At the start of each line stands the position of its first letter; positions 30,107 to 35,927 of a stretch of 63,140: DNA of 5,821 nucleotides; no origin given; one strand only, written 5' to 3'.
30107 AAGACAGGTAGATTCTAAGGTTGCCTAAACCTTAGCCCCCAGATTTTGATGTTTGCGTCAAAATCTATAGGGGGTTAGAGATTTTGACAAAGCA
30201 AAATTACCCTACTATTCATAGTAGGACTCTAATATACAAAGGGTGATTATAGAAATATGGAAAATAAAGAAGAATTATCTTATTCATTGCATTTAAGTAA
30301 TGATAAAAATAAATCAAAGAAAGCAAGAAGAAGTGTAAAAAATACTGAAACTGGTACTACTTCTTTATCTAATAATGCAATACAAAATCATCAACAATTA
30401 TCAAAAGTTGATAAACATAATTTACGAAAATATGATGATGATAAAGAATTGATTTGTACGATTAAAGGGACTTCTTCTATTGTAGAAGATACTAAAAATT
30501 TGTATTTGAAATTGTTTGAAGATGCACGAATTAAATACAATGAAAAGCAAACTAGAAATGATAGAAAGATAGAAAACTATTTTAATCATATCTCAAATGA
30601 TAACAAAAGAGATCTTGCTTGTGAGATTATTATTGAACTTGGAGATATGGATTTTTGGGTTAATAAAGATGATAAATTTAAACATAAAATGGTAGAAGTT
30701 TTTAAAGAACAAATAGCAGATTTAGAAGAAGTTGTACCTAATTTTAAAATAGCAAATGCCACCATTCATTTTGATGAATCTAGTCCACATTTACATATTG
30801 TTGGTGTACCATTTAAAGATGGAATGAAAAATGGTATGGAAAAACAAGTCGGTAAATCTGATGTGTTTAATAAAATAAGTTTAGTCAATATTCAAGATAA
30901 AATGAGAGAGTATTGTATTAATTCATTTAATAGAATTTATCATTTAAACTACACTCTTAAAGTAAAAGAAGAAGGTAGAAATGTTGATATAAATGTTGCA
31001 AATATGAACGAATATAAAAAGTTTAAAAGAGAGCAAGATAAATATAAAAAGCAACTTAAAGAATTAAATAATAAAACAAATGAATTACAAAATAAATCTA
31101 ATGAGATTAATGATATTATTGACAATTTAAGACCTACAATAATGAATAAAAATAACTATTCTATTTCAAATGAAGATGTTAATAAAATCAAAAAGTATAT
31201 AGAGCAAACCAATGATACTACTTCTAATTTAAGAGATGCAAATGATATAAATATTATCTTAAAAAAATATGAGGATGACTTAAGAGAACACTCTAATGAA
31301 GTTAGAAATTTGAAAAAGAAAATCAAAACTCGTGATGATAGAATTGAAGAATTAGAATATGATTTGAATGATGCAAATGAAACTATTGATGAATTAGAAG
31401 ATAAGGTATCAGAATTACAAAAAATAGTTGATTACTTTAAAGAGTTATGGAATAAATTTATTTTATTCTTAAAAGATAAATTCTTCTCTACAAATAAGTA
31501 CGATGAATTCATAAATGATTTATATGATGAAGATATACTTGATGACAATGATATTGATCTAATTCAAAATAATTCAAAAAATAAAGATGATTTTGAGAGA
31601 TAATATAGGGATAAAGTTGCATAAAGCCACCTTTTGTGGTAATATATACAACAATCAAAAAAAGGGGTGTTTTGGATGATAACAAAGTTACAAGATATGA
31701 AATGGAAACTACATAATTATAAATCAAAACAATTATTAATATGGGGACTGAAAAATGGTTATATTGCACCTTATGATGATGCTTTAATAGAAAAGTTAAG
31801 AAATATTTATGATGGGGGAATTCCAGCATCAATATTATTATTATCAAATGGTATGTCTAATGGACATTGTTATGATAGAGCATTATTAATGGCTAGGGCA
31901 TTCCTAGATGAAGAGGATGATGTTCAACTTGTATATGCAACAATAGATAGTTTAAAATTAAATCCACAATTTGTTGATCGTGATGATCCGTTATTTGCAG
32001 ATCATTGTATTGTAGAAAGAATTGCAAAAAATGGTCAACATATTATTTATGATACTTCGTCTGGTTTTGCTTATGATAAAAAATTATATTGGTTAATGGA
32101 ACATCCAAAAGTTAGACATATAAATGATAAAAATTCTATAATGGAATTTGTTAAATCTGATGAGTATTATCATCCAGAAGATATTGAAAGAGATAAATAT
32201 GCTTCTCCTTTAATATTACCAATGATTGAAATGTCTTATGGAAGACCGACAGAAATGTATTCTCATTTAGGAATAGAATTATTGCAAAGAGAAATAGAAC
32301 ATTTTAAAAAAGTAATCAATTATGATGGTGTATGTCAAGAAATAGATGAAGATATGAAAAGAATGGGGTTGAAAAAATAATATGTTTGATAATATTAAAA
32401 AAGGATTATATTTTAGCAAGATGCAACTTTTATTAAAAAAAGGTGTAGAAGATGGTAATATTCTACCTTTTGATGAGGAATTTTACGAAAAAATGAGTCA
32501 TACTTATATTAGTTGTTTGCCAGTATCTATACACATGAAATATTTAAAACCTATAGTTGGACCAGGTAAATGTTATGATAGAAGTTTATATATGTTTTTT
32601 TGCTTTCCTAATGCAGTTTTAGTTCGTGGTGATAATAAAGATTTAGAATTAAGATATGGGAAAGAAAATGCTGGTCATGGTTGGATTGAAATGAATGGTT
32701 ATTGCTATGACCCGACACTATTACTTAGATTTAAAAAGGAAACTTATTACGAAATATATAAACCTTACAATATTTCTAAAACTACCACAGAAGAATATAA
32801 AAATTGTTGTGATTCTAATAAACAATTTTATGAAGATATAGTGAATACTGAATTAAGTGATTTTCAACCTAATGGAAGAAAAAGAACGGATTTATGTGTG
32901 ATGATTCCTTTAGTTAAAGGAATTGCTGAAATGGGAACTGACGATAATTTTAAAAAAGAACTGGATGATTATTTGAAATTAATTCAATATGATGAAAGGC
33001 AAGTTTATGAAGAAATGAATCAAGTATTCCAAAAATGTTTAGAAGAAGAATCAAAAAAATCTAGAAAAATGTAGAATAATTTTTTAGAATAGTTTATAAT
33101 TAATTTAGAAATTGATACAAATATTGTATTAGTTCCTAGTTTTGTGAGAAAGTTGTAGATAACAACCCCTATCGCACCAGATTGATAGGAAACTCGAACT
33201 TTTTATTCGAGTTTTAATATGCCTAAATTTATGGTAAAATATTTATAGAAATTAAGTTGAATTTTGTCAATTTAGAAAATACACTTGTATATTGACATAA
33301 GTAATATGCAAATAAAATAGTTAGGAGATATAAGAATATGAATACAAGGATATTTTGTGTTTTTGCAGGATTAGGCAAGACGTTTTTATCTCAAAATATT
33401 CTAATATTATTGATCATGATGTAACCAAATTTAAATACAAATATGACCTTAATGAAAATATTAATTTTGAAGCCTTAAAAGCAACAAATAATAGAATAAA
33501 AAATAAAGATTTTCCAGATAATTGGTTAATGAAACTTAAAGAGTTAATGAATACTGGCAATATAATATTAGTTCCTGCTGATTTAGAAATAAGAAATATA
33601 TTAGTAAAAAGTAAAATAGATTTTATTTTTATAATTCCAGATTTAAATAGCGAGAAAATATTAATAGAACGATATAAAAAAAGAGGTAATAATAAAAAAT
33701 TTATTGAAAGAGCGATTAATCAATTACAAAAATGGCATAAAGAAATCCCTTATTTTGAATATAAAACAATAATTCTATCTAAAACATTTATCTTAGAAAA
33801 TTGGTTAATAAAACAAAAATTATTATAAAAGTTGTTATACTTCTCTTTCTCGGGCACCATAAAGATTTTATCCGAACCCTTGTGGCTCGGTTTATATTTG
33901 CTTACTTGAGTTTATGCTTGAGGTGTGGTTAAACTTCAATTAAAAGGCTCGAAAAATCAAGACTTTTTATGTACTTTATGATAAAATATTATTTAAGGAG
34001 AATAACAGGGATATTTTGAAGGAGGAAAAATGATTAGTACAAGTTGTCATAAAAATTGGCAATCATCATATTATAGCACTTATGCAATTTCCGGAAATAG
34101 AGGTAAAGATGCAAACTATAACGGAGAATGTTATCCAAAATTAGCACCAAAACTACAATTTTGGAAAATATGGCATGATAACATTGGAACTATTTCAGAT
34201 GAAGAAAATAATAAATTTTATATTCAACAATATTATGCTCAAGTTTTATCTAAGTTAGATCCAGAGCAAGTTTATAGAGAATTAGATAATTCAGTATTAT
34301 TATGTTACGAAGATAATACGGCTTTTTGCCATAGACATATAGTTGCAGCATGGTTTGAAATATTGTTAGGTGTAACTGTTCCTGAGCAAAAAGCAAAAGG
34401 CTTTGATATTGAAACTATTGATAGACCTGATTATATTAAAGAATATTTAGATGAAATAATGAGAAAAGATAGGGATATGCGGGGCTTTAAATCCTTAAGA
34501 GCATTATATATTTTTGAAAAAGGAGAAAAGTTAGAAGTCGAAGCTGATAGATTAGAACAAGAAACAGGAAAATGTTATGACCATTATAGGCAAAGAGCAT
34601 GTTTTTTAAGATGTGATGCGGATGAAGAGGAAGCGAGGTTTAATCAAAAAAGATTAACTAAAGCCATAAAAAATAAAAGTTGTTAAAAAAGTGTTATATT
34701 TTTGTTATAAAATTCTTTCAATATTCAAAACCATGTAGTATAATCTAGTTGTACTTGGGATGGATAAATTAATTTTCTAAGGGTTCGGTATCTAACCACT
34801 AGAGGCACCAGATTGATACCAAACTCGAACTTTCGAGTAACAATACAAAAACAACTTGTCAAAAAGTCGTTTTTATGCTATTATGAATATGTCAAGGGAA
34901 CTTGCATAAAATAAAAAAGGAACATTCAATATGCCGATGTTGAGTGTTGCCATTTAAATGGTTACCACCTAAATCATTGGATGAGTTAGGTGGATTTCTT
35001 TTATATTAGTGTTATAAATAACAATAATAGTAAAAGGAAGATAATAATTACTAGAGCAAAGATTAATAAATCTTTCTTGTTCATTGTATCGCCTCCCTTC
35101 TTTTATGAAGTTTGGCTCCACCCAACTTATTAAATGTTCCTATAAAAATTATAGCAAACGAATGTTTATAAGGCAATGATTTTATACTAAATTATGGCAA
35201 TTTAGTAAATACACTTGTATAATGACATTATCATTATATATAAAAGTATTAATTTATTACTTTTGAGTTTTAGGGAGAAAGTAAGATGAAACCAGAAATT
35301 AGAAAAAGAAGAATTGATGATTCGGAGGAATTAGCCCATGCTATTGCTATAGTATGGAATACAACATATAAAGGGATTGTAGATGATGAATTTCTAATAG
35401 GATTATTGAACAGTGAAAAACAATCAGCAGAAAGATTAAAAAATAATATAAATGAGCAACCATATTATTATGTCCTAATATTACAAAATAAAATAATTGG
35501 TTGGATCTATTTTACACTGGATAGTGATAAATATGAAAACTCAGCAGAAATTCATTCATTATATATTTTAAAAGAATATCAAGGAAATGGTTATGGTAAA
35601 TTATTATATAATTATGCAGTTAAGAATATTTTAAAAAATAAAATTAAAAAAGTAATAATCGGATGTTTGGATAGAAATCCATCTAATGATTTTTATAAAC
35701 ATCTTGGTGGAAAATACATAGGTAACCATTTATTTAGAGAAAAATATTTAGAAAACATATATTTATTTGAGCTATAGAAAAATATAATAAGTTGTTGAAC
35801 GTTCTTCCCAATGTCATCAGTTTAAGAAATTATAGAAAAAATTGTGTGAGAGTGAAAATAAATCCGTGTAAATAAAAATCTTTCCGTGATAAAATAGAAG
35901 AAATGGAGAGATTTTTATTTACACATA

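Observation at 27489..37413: Island at tRNA-Arg is partitioned into cassettes by six same-strand GCACC(A) junctions that copy the layout of a tRNA 3' end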

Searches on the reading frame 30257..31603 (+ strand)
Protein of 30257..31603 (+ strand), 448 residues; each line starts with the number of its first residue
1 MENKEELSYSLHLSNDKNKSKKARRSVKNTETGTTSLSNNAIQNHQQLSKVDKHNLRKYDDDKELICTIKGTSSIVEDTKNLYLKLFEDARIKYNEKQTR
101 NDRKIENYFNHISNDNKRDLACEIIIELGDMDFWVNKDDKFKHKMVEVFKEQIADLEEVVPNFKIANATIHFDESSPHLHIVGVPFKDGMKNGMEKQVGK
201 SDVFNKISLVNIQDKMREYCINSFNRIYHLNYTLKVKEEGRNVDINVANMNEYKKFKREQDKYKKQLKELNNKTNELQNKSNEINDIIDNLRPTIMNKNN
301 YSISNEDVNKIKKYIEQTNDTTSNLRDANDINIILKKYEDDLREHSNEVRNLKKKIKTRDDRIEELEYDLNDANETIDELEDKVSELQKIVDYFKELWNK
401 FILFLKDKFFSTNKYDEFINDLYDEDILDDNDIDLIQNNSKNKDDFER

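Call 9: search_protein_families(library=pfam, proteins=[window:30257-31603:+], max_evalue=0.01)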
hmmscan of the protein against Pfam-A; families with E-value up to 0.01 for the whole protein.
window:30257-31603:+ (448 aa): 8 families
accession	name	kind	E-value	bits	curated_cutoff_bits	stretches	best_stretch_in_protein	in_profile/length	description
PF01076.25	Mob_Pre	-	3e-16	60.3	25.5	1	48-220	17-170/196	Plasmid recombination enzyme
PF06009.19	Laminin_II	-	1e-05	26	33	1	328-392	5-69/138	Laminin Domain II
PF13166.12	AAA_13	-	0.0001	21.6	36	1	244-390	307-452/713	AAA domain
PF15619.11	Lebercilin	-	0.00035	20.6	34.3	1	342-392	62-112/193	Ciliary protein causing Leber congenital amaurosis disease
PF09177.16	STX6_10_61_N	-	0.00094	20.1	29.4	1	252-325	20-98/99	Syntaxin 6/10/61, N-terminal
PF17082.10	Spc29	-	0.0013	19.1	31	1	257-425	23-197/245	Spindle Pole Component 29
PF12329.13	TMF_DNA_bd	-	0.0042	17.5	35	1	336-387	22-73/74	TATA element modulatory factor 1 DNA binding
PF11887.13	Mce4_CUP1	-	0.0079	16.3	32.6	0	240-295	56-112/222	Cholesterol uptake porter CUP1 of Mce4, putative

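Call 57: search_protein_families(library=ncbifam, proteins=[window:30257-31603:+], max_evalue=0.01)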
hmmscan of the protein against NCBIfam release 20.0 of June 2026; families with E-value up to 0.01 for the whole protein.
window:30257-31603:+ (448 aa): 7 families
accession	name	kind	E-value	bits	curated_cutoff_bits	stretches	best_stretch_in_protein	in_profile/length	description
NF045487.1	ASRP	equivalog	8.1e-08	31.3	300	1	250-396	141-277/593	archaea-specific SMC-related protein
TIGR02168.1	SMC_prok_B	equivalog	3.1e-07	28.5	567.35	1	249-389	677-819/1181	chromosome segregation protein SMC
NF041497.1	MobV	equivalog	4.2e-06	27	100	1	42-219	19-170/187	MobV family relaxase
TIGR02169.1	SMC_prok_A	equivalog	4.1e-05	21.5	729.4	1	247-389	741-883/1165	chromosome segregation protein SMC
NF041035.1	Rad50_Halo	equivalog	0.00022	19.8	1000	1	251-396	251-398/883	DNA double-strand break repair ATPase Rad50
NF001962.0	PRK00736.1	equivalog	0.00044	19.9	72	1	358-396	3-41/69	hypothetical protein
TIGR00833.1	actII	subfamily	0.00066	18.1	874.7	1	255-409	516-665/910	MMPL family RND transporter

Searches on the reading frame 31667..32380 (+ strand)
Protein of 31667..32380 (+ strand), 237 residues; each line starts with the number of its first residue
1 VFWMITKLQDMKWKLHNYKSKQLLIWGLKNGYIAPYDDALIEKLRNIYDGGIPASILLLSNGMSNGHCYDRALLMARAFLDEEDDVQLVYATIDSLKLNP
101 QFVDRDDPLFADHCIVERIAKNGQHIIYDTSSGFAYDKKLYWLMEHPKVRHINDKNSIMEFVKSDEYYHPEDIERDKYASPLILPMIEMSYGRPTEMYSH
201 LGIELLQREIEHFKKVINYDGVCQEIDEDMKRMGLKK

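Call 9: search_protein_families(library=pfam, proteins=[window:31667-32380:+], max_evalue=0.01)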
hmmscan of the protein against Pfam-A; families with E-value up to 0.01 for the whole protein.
window:31667-32380:+ (237 aa): 0 families

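Call 57: search_protein_families(library=ncbifam, proteins=[window:31667-32380:+], max_evalue=0.01)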
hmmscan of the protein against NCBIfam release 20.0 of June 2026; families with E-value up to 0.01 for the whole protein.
window:31667-32380:+ (237 aa): 0 families

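Call 58: search_protein_families(library=phrogs, proteins=[window:31667-32380:+], max_evalue=0.01)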
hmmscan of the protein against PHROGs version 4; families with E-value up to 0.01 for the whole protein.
window:31667-32380:+ (237 aa): 0 families

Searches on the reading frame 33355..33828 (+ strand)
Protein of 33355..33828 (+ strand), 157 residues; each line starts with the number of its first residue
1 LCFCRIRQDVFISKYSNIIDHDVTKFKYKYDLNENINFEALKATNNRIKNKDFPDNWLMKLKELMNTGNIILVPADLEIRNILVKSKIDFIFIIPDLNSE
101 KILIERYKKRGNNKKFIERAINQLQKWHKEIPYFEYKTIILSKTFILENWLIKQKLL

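Call 9: search_protein_families(library=pfam, proteins=[window:33355-33828:+], max_evalue=0.01)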
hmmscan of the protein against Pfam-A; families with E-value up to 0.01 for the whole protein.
window:33355-33828:+ (157 aa): 0 families

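Call 57: search_protein_families(library=ncbifam, proteins=[window:33355-33828:+], max_evalue=0.01)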
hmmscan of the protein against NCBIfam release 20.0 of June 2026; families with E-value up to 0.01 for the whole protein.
window:33355-33828:+ (157 aa): 0 families

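Call 58: search_protein_families(library=phrogs, proteins=[window:33355-33828:+], max_evalue=0.01)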
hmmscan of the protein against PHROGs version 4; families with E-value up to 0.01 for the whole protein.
window:33355-33828:+ (157 aa): 1 family
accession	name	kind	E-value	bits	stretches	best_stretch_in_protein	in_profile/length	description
phrog_4182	-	unknown function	2.2e-17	64.5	1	16-142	33-140/243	-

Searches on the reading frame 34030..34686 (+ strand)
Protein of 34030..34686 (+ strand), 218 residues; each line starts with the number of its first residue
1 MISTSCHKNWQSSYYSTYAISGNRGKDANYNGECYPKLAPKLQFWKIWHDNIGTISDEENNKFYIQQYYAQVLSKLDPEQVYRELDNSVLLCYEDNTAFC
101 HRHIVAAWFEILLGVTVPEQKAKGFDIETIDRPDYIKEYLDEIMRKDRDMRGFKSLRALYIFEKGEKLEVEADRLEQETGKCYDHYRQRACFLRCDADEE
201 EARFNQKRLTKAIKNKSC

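Call 9: search_protein_families(library=pfam, proteins=[window:34030-34686:+], max_evalue=0.01)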
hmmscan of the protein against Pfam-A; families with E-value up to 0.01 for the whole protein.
window:34030-34686:+ (218 aa): 3 families
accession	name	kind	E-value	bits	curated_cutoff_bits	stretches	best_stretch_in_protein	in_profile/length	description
PF22751.1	DUF488-N3a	-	7e-08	33.2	27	1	28-110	32-115/118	Active DUF488-N3 subclade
PF20280.3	CTD4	-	0.0027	17.7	27.6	0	59-118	46-106/217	C-terminal domain 4 of the ABC-three component (ABC-3C) systems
PF04343.18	DUF488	-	0.008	17.2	22.2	0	80-108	87-120/121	Domain of unknown function DUF488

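Call 57: search_protein_families(library=ncbifam, proteins=[window:34030-34686:+], max_evalue=0.01)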
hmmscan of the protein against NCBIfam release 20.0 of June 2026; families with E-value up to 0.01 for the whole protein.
window:34030-34686:+ (218 aa): 0 families

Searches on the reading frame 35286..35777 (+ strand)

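Call 9: search_protein_families(library=pfam, proteins=[window:35286-35777:+], max_evalue=0.01)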
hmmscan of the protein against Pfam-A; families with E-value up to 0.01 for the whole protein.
window:35286-35777:+ (163 aa): 8 families
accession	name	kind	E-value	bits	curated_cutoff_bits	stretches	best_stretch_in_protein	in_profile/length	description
PF00583.31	Acetyltransf_1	-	4.5e-14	53.2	20.7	1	48-141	22-115/116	Acetyltransferase (GNAT) family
PF13508.13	Acetyltransf_7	-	3.2e-11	43.9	27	1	60-141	4-81/84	Acetyltransferase (GNAT) domain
PF13673.13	Acetyltransf_10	-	8.5e-10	39.1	23.6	1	47-143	18-108/128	Acetyltransferase (GNAT) domain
PF08445.16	FR47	-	9.2e-06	26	22.1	1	86-146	21-81/86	FR47-like protein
PF14542.12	Acetyltransf_CG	-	0.0028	18.2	30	1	67-127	8-64/80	GCN5-related N-acetyl-transferase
PF17013.11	Acetyltransf_15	-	0.0028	17.6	35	1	14-118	46-104/210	Putative acetyl-transferase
PF04958.18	AstA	-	0.0058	15.7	29.4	0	81-147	115-187/337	Arginine N-succinyltransferase beta subunit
PF13420.13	Acetyltransf_4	-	0.0089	16.5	24.3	0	49-141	39-133/155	Acetyltransferase (GNAT) domain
